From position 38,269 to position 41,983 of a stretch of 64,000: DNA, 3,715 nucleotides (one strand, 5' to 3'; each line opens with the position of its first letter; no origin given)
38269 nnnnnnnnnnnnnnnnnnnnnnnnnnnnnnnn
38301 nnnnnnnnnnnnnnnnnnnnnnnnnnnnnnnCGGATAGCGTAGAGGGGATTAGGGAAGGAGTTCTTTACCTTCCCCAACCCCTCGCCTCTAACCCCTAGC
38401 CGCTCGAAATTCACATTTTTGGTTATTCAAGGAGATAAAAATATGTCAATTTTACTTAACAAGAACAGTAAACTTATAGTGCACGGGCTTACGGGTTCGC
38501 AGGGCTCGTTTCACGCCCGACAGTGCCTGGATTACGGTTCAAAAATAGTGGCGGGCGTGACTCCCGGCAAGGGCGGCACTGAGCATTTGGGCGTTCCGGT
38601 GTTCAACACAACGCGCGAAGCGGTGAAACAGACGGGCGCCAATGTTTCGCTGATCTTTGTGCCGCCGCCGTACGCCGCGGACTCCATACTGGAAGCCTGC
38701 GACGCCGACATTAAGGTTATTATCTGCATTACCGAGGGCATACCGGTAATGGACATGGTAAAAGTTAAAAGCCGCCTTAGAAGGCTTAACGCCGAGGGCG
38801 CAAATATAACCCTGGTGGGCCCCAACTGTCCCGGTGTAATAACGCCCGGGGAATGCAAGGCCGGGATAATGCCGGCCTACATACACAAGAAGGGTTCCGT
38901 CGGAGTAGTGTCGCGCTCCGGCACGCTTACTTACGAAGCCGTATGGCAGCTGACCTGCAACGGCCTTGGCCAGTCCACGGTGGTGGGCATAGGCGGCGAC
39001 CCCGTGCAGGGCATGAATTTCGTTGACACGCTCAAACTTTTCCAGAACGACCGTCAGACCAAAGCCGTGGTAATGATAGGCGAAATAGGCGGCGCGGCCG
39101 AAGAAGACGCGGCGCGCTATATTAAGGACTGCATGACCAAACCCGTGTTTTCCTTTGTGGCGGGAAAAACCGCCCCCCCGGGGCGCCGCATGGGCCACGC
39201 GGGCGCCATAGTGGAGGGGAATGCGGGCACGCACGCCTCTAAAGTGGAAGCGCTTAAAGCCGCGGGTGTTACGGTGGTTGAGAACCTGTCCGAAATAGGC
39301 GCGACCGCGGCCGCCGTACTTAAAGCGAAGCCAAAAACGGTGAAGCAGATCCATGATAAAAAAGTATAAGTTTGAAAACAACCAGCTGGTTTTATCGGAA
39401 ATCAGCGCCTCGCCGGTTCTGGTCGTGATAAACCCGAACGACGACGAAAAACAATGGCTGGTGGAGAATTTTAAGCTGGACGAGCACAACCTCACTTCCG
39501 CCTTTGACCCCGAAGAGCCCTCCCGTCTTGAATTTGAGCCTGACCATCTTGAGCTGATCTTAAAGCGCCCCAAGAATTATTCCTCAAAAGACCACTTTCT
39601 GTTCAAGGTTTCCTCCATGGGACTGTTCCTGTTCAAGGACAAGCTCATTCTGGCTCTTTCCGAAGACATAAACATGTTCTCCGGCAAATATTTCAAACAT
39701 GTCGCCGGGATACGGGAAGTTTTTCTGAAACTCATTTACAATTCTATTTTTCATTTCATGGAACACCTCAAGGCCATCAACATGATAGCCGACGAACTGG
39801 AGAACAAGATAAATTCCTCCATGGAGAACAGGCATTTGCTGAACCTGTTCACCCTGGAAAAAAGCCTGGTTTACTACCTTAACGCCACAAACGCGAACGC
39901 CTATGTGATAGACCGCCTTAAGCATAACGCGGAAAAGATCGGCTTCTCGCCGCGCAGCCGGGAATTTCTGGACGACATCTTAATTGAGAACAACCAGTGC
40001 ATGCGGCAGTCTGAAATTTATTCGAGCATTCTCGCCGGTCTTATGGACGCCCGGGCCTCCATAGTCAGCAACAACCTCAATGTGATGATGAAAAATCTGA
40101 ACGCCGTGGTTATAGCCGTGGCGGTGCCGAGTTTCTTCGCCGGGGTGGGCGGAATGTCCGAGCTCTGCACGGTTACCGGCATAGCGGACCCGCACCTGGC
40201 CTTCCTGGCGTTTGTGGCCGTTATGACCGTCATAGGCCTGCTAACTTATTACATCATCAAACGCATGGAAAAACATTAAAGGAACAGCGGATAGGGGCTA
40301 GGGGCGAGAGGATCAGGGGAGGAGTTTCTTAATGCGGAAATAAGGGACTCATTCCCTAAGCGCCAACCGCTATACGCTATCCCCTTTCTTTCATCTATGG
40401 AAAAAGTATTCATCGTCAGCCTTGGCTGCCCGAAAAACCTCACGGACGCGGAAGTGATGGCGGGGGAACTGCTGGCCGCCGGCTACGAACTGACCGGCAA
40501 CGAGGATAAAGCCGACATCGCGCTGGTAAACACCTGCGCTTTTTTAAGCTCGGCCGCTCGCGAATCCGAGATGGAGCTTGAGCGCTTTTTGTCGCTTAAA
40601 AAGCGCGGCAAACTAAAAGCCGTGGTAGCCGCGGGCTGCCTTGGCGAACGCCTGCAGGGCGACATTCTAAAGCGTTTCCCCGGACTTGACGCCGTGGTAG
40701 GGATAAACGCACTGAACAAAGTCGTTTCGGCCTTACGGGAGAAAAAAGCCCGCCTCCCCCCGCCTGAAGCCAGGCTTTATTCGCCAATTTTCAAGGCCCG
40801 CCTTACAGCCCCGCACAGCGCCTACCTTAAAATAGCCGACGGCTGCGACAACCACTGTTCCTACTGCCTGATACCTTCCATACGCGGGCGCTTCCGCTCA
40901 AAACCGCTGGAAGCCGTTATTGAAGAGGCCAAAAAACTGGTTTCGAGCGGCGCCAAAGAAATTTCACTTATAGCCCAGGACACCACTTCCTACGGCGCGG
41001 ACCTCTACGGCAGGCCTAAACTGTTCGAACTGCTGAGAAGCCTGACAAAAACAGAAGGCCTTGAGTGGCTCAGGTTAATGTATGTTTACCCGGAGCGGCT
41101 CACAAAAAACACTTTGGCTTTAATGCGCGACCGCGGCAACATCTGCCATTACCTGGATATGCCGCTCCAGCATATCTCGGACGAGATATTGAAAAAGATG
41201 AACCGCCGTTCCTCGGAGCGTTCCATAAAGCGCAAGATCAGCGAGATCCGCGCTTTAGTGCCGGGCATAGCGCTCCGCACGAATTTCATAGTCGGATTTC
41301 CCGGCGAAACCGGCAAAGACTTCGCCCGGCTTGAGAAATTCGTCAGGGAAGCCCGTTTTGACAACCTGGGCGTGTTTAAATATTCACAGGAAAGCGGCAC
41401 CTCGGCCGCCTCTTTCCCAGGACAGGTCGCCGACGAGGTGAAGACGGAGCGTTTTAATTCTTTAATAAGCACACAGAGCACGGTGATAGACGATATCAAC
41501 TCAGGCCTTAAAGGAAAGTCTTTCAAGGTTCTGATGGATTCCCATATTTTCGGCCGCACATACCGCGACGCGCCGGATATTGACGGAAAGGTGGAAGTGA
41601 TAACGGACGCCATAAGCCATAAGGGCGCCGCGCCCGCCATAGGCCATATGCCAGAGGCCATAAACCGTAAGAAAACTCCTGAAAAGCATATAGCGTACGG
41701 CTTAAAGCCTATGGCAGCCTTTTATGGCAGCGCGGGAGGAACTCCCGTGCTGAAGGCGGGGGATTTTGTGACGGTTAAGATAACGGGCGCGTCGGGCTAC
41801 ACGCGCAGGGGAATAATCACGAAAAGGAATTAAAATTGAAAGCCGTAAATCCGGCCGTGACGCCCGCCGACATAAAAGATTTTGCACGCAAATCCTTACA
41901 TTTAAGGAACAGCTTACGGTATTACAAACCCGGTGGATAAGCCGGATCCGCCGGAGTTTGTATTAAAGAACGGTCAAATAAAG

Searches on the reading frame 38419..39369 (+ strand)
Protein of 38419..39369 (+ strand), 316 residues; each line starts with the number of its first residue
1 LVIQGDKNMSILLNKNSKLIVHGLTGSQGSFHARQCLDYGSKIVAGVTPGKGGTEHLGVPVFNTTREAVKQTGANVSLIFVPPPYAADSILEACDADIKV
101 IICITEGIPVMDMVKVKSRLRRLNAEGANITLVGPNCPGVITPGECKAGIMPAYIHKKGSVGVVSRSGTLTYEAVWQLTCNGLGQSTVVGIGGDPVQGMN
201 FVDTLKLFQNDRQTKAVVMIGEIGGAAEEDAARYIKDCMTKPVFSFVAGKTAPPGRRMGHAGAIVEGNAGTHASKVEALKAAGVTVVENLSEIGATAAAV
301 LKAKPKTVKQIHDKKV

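Call 9: search_protein_families(library=pfam, proteins=[window:38419-39369:+])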
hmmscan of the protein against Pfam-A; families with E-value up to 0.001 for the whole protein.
window:38419-39369:+ (316 aa): 4 families
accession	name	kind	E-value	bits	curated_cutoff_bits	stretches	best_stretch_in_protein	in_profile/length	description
PF02629.25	CoA_binding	-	3.3e-28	98.7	22.3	1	14-107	1-97/97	CoA binding domain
PF00549.24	Ligase_CoA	-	1.8e-24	86.7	24.5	1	164-284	1-127/128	CoA-ligase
PF13607.11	Succ_CoA_lig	-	2.7e-11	43.8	27.4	1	158-299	1-137/138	Succinyl-CoA ligase like flavodoxin domain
PF13380.12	CoA_binding_2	-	2e-06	28.7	22.8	1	30-142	17-115/116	CoA binding domain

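Call 26: find_homologous_proteins(query=window:38443-39369:+, max_evalue=1e-60)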
Query window:38443-39369:+ (308 aa): 8000 proteins with E <= 1e-60 among 8000 candidates; the best 120 are listed.
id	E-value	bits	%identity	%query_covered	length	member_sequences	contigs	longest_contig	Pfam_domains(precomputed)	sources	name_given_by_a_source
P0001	1.5e-199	680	100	100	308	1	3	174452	PF00549.25,PF02629.26,PF13607.12,PF13380.13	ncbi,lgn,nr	ncbi:MAG: succinate--CoA ligase subunit alpha [Elusimicrobia bacterium]|nr:succinate--CoA ligase sub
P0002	1.3e-178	611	92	98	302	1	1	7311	PF00549.25,PF02629.26,PF13607.12,PF13380.13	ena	-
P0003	8.9e-177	605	91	98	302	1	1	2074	PF00549.25,PF02629.26,PF13607.12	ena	-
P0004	1.5e-175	601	92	93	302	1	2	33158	PF00549.25,PF02629.26,PF13607.12,PF13380.13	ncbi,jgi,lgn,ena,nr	ncbi:MAG TPA: succinate--CoA ligase subunit alpha [Elusimicrobia bacterium]|nr:succinate--CoA ligase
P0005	3.2e-172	590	91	97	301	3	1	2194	PF00549.25,PF02629.26,PF13607.12,PF13380.13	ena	-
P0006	2.7e-168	577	87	99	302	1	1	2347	PF00549.25,PF02629.26,PF13607.12,PF13380.13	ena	-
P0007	4.8e-168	576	85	100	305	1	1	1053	PF00549.25,PF02629.26,PF13607.12,PF13380.13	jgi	jgi:succinyl-CoA synthetase alpha subunit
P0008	1.1e-167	575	91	93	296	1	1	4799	PF00549.25,PF02629.26,PF13607.12,PF13380.13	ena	-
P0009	1.8e-165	568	86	97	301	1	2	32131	PF00549.25,PF02629.26,PF13607.12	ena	-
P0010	2.8e-160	551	85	93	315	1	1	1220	PF00549.25,PF02629.26,PF13607.12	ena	-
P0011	6.7e-160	549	85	93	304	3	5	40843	PF00549.25,PF02629.26,PF13607.12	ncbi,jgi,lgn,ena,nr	ncbi:MAG: succinate--CoA ligase subunit alpha [Elusimicrobia bacterium CG_4_10_14_0_2_um_filter_56_8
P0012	2.5e-159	548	83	97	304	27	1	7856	PF00549.25,PF02629.26,PF13607.12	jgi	jgi:succinyl-CoA synthetase alpha subunit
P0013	2.9e-159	547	82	98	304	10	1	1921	PF00549.25,PF02629.26,PF13607.12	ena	-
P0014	4.6e-159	547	82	97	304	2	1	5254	PF00549.25,PF02629.26,PF13607.12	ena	-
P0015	1.0e-158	546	80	98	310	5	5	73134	PF00549.25,PF02629.26,PF13607.12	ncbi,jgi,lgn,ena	-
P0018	2.1e-158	545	83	97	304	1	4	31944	PF00549.25,PF02629.26,PF13607.12,PF13380.13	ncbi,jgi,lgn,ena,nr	ncbi:MAG: succinate--CoA ligase subunit alpha [Elusimicrobia bacterium RIFOXYA2_FULL_58_8]|nr:MAG: s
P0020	3.0e-158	544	84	97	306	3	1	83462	PF00549.25,PF02629.26,PF13607.12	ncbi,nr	ncbi:MAG: succinate--CoA ligase subunit alpha [Elusimicrobiales bacterium]|nr:succinate--CoA ligase 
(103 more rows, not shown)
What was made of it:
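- SucD of the window is 100% identical to an NCBI Elusimicrobia MAG protein (call 26).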

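Call 27: find_encoding_contigs(protein=P0004, flank=8000, max_places=2)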
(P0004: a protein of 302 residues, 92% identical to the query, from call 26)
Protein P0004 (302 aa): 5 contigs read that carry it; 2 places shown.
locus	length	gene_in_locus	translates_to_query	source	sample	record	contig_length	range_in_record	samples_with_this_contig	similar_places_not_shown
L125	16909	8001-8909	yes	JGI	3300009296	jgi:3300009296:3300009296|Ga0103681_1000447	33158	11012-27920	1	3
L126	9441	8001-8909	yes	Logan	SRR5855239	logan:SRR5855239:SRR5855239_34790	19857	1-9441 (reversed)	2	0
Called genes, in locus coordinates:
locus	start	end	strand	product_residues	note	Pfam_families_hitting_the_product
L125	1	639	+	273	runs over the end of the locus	-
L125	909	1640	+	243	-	PF22741:PTP-NADK (weak), PF22784:PTP-SAK (faint), PF22785:Tc-R-P (weak)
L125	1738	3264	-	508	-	PF00512:HisKA, PF02518:HATPase_c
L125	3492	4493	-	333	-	PF02775:TPP_enzyme_C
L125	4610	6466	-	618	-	PF01558:POR, PF01855:POR_N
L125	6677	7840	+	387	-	PF08442:ATP-grasp_2, PF24948:Citrate_synth_N, PF00549:Ligase_CoA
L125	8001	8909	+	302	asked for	PF02629:CoA_binding, PF13380:CoA_binding_2 (faint), PF13607:Succ_CoA_lig, PF00549:Ligase_CoA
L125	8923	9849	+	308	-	PF01544:CorA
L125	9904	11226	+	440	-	PF00919:UPF0004, PF04055:Radical_SAM, PF18693:TRAM_2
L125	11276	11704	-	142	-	PF00892:EamA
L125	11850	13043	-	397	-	PF07719:TPR_2 (faint), PF13432:TPR_16 (faint), PF00515:TPR_1 (faint), PF13414:TPR_11 (faint), PF13428:TPR_14 (faint), PF14559:TPR_19 (faint), PF21033:RMD1-3 (weak)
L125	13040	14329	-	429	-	PF02403:Seryl_tRNA_N, PF00587:tRNA-synt_2b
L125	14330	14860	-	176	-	-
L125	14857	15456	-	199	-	-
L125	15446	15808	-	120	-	PF00072:Response_reg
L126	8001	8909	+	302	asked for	PF02629:CoA_binding, PF13380:CoA_binding_2 (faint), PF13607:Succ_CoA_lig, PF00549:Ligase_CoA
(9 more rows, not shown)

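Call 28: find_encoding_contigs(protein=P0009, flank=8000, max_places=2)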
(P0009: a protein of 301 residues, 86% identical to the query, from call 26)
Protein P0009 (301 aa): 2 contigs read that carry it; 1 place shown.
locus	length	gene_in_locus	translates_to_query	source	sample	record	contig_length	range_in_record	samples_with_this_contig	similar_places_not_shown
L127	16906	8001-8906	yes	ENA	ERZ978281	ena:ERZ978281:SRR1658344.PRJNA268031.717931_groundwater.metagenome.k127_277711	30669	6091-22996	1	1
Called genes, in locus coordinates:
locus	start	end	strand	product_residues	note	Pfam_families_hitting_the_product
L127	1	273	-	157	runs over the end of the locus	PF13490:zf-HC2 (weak)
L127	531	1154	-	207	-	PF04542:Sigma70_r2, PF08281:Sigma70_r4_2, PF04545:Sigma70_r4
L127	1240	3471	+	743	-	PF12895:ANAPC3 (faint), PF00515:TPR_1 (faint), PF07719:TPR_2 (faint), PF13176:TPR_7 (faint), PF13181:TPR_8 (faint), PF13371:TPR_9 (faint), PF14559:TPR_19, PF08486:SpoIID, +3 more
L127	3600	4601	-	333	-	PF02775:TPP_enzyme_C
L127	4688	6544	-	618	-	PF01558:POR, PF01855:POR_N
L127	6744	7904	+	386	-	PF08442:ATP-grasp_2, PF24948:Citrate_synth_N, PF00549:Ligase_CoA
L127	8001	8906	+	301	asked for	PF02629:CoA_binding, PF13607:Succ_CoA_lig, PF00549:Ligase_CoA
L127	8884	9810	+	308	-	PF01544:CorA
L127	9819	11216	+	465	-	PF00919:UPF0004, PF04055:Radical_SAM, PF18693:TRAM_2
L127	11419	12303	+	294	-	PF02275:CBAH (weak)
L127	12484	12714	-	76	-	-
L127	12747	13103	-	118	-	PF06262:Zincin_1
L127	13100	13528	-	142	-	PF00892:EamA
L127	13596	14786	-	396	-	PF07719:TPR_2 (faint), PF13432:TPR_16 (faint), PF21033:RMD1-3 (faint), PF00515:TPR_1 (faint), PF13174:TPR_6 (faint), PF13428:TPR_14 (faint), PF14559:TPR_19 (faint), PF13176:TPR_7 (faint)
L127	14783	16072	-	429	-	PF02403:Seryl_tRNA_N, PF00587:tRNA-synt_2b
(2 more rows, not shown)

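Call 29: find_encoding_contigs(protein=P0011, flank=8000, max_places=2)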
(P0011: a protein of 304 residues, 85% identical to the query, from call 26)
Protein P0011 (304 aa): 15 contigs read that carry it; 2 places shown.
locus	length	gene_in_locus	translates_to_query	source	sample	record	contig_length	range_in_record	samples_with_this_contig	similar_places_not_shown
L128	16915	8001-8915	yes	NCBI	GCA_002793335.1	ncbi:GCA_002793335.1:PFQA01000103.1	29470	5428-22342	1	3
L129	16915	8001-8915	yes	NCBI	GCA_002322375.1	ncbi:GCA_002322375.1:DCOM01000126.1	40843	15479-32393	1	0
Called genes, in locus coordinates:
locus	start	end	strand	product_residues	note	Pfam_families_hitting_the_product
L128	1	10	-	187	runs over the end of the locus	PF04542:Sigma70_r2, PF08281:Sigma70_r4_2, PF04545:Sigma70_r4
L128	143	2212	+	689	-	PF00515:TPR_1 (faint), PF07719:TPR_2 (faint), PF12895:ANAPC3 (faint), PF13181:TPR_8 (faint), PF13371:TPR_9 (faint), PF14559:TPR_19 (weak), PF13432:TPR_16 (weak), PF08486:SpoIID, +5 more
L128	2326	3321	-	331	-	-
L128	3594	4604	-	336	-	PF02775:TPP_enzyme_C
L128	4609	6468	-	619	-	PF01558:POR, PF01855:POR_N, PF17147:PFOR_II (weak)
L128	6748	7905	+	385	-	PF08442:ATP-grasp_2, PF24948:Citrate_synth_N, PF00549:Ligase_CoA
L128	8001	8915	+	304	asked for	PF02629:CoA_binding, PF13607:Succ_CoA_lig, PF00549:Ligase_CoA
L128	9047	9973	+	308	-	PF01544:CorA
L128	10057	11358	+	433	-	PF00919:UPF0004, PF04055:Radical_SAM, PF18693:TRAM_2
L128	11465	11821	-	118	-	PF06262:Zincin_1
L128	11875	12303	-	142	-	PF00892:EamA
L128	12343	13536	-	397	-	PF07719:TPR_2 (faint), PF13432:TPR_16 (faint), PF00515:TPR_1 (faint), PF13428:TPR_14 (faint), PF14559:TPR_19 (faint), PF13431:TPR_17 (faint)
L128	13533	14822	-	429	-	PF02403:Seryl_tRNA_N, PF00587:tRNA-synt_2b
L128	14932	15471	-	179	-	-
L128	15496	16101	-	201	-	-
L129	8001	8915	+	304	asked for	PF02629:CoA_binding, PF13607:Succ_CoA_lig, PF00549:Ligase_CoA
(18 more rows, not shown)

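Call 30: find_encoding_contigs(protein=P0020, flank=8000, max_places=2)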
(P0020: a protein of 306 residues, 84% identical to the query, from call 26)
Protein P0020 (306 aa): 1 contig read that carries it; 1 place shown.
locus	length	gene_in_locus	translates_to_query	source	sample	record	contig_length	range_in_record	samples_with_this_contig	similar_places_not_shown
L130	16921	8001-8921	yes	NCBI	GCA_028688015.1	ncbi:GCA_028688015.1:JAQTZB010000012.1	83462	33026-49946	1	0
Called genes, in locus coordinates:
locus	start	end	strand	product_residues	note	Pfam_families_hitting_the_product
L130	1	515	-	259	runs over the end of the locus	-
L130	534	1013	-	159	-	PF13490:zf-HC2 (faint)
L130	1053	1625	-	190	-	PF04542:Sigma70_r2, PF08281:Sigma70_r4_2, PF04545:Sigma70_r4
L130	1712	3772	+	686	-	PF00515:TPR_1 (faint), PF07719:TPR_2 (faint), PF09613:HrpB1_HrpK (faint), PF13174:TPR_6 (faint), PF14559:TPR_19 (weak), PF13432:TPR_16 (weak), PF14559:TPR_19 (weak), PF08486:SpoIID, +5 more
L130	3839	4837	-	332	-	PF02775:TPP_enzyme_C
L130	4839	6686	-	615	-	PF01558:POR, PF01855:POR_N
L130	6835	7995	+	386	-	PF08442:ATP-grasp_2, PF13549:ATP-grasp_5 (weak), PF24948:Citrate_synth_N, PF00549:Ligase_CoA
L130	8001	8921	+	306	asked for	PF02629:CoA_binding, PF13607:Succ_CoA_lig, PF00549:Ligase_CoA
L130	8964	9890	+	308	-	PF01544:CorA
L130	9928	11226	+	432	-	PF00919:UPF0004, PF04055:Radical_SAM, PF18693:TRAM_2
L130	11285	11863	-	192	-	PF00072:Response_reg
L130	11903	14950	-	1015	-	PF02743:dCache_1, PF00672:HAMP, PF01590:GAF, PF13185:GAF_2, PF13492:GAF_3, PF00989:PAS, PF00512:HisKA, PF02518:HATPase_c, +2 more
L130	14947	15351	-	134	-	PF12852:Cupin_6 (weak), PF07883:Cupin_2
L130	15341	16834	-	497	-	PF00496:SBP_bac_5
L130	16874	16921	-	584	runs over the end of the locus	PF02776:TPP_enzyme_N, PF00205:TPP_enzyme_M, PF02775:TPP_enzyme_C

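Call 38: find_encoding_contigs(protein=P0002, flank=6000, max_places=1)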
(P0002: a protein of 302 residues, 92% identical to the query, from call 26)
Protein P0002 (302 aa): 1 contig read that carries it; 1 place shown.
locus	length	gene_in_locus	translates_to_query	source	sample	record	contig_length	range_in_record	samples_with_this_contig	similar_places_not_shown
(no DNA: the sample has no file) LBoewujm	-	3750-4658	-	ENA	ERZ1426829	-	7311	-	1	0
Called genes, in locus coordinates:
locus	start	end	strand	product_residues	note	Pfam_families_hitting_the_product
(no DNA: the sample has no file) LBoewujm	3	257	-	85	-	?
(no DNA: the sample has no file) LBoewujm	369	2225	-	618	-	PF01558:POR, PF01855:POR_N, PF17147:PFOR_II (faint)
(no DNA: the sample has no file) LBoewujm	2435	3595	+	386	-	PF08442:ATP-grasp_2, PF24948:Citrate_synth_N, PF00549:Ligase_CoA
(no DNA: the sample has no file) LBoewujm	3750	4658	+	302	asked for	PF02629:CoA_binding, PF13380:CoA_binding_2 (faint), PF13607:Succ_CoA_lig, PF00549:Ligase_CoA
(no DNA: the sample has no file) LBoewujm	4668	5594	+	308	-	PF01544:CorA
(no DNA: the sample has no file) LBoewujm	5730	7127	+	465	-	PF00919:UPF0004, PF04055:Radical_SAM, PF18693:TRAM_2 (weak)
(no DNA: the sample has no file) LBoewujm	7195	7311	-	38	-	?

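Call 39: find_encoding_contigs(protein=P0008, flank=6000, max_places=1)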
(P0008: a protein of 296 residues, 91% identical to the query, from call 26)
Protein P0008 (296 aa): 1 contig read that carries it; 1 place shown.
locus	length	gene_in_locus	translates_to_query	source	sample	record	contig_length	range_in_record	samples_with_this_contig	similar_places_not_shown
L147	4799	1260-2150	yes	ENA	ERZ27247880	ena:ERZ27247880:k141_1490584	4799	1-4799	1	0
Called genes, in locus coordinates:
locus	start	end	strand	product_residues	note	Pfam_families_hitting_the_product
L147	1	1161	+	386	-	?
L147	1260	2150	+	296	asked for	PF02629:CoA_binding, PF13380:CoA_binding_2 (weak), PF00549:Ligase_CoA, PF13607:Succ_CoA_lig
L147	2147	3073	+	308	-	PF01544:CorA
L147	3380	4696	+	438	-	PF00919:UPF0004, PF04055:Radical_SAM, PF18693:TRAM_2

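Call 40: find_encoding_contigs(protein=P0006, flank=6000, max_places=1)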
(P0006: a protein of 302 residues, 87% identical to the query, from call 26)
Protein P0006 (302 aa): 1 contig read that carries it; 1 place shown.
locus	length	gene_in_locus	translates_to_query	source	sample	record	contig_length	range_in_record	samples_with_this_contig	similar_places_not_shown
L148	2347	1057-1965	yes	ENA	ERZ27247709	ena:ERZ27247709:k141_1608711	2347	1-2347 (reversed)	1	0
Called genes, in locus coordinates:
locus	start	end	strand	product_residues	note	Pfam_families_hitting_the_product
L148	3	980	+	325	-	?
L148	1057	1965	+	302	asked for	PF02629:CoA_binding, PF13380:CoA_binding_2 (faint), PF13607:Succ_CoA_lig, PF00549:Ligase_CoA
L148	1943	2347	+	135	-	?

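Call 41: find_encoding_contigs(protein=P0018, flank=8000, max_places=1)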
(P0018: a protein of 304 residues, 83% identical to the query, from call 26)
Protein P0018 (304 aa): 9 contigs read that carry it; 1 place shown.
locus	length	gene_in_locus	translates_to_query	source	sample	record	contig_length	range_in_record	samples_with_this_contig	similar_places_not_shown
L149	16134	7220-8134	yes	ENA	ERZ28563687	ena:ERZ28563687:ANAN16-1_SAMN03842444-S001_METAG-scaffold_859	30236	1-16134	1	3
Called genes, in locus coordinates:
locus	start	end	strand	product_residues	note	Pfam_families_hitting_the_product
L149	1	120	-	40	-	?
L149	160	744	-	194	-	PF04542:Sigma70_r2, PF08281:Sigma70_r4_2, PF04545:Sigma70_r4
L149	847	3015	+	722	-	PF07719:TPR_2 (faint), PF13428:TPR_14 (faint), PF00515:TPR_1 (faint), PF13181:TPR_8 (faint), PF13431:TPR_17 (faint), PF13432:TPR_16 (weak), PF14559:TPR_19 (weak), PF08486:SpoIID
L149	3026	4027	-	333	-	PF02775:TPP_enzyme_C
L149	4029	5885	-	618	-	PF01558:POR, PF01855:POR_N, PF17147:PFOR_II (weak)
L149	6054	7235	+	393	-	PF08442:ATP-grasp_2, PF24948:Citrate_synth_N, PF00549:Ligase_CoA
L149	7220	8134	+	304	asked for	PF02629:CoA_binding, PF13380:CoA_binding_2 (weak), PF13607:Succ_CoA_lig, PF00549:Ligase_CoA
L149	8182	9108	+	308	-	PF01544:CorA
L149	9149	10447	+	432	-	PF00919:UPF0004, PF04055:Radical_SAM, PF18693:TRAM_2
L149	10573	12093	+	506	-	PF13231:PMT_2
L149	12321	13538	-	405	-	PF04187:Cofac_haem_bdg (faint)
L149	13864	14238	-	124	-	PF06262:Zincin_1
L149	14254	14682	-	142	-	PF00892:EamA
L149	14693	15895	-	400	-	PF07719:TPR_2 (faint), PF13428:TPR_14 (faint), PF21033:RMD1-3 (faint)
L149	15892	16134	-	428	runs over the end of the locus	PF02403:Seryl_tRNA_N, PF00587:tRNA-synt_2b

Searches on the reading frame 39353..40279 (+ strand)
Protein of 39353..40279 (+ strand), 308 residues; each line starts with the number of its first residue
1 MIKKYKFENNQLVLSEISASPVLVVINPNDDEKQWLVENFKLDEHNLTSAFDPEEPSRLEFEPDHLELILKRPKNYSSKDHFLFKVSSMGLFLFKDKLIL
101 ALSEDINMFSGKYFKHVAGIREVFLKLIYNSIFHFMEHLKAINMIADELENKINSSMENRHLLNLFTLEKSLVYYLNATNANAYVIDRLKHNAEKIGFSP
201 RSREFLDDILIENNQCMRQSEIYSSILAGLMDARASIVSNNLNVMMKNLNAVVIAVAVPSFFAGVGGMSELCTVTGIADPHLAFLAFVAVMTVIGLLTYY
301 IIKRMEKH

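Call 9: search_protein_families(library=pfam, proteins=[window:39353-40279:+])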
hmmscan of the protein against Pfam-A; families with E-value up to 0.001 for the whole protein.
window:39353-40279:+ (308 aa): 1 family
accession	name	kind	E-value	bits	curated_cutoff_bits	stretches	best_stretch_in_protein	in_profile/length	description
PF01544.23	CorA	-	3.5e-27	95.9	27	1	25-304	9-292/292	CorA-like Mg2+ transporter protein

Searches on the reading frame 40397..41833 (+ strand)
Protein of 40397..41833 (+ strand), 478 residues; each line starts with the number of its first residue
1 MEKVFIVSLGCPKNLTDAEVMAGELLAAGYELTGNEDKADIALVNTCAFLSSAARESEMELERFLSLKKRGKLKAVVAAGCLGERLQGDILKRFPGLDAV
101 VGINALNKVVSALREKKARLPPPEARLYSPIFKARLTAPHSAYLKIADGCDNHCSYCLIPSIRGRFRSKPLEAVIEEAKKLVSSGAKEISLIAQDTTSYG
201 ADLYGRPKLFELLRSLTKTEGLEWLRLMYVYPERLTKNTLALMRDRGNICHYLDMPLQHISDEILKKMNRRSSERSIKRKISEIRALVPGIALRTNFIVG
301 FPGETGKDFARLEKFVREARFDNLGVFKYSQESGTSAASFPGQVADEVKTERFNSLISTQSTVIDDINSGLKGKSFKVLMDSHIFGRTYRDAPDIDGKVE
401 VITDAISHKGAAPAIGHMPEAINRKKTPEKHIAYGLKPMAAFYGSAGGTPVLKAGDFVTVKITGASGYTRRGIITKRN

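Call 9: search_protein_families(library=pfam, proteins=[window:40397-41833:+])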
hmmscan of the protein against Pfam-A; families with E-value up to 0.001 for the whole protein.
window:40397-41833:+ (478 aa): 3 families
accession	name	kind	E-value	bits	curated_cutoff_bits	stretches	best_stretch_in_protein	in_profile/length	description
PF04055.27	Radical_SAM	-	3.5e-23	83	29.5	1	146-315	3-165/166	Radical SAM superfamily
PF00919.26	UPF0004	-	1.1e-22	80.3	27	1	3-102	1-98/98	Uncharacterized protein family UPF0004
PF18693.7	TRAM_2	-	4.4e-09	36.8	27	1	373-405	2-38/63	TRAM domain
